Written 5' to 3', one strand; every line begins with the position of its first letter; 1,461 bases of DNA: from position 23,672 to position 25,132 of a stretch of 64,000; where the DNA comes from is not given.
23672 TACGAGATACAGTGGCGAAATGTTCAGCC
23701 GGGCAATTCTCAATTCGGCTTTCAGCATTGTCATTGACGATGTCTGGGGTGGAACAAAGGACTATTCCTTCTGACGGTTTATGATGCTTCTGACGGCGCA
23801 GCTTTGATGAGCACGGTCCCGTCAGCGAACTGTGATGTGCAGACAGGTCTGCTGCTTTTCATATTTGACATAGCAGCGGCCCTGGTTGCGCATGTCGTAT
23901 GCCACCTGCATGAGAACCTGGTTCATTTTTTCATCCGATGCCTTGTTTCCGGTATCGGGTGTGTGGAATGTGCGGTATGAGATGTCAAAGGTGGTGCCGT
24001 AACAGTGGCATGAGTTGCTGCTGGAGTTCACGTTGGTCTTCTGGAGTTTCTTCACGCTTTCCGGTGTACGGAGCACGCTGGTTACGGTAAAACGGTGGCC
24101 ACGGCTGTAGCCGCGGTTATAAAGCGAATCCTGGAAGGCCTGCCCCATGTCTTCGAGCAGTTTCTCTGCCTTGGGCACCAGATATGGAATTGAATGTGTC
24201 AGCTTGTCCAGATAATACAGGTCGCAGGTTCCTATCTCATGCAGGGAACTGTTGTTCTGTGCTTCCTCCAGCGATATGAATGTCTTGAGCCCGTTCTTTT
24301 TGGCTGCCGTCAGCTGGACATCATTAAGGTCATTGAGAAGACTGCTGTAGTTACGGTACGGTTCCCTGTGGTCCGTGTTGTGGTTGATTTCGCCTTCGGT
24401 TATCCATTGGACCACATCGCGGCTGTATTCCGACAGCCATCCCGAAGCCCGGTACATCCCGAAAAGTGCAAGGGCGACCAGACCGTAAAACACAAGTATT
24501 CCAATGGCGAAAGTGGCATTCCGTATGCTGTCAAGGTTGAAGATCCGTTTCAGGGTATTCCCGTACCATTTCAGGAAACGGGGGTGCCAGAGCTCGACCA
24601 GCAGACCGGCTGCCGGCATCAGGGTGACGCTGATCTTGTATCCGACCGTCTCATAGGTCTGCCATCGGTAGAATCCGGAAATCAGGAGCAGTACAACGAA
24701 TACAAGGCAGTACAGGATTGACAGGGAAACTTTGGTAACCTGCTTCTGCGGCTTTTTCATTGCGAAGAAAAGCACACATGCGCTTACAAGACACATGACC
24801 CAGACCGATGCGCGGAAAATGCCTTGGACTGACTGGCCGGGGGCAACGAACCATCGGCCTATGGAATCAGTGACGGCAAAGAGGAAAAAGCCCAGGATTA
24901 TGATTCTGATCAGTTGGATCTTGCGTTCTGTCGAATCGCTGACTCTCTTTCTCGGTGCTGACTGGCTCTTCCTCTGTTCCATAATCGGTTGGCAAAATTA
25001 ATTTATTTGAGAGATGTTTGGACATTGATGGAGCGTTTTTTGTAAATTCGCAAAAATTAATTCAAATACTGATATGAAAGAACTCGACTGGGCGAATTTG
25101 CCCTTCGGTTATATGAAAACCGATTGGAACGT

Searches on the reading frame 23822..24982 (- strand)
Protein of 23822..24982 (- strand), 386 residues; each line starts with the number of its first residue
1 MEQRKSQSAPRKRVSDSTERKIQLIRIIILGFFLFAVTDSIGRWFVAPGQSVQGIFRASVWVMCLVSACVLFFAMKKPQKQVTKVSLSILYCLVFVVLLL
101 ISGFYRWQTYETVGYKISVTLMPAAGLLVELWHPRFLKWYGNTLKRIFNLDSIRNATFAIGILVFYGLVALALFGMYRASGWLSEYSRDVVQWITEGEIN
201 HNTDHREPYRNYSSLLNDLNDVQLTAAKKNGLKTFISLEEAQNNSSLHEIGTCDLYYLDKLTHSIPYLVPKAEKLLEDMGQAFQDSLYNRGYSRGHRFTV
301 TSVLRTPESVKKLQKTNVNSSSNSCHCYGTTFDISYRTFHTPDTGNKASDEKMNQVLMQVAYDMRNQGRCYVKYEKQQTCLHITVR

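Call 13: search_protein_families(library=pfam, proteins=[window:23822-24982:-], max_evalue=0.01)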
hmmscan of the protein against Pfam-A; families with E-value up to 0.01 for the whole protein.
window:23822-24982:- (386 aa): 3 families
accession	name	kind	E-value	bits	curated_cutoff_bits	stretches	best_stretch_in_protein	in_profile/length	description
PF18979.5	DUF5715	-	6.2e-59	198.9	26.8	1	218-386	1-171/171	Family of unknown function (DUF5715)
PF14150.11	YesK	-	0.0023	18.5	25.2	0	61-102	2-43/81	YesK-like protein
PF25592.1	DUF7937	-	0.0039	16.5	31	1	5-129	265-391/402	Domain of unknown function (DUF7937)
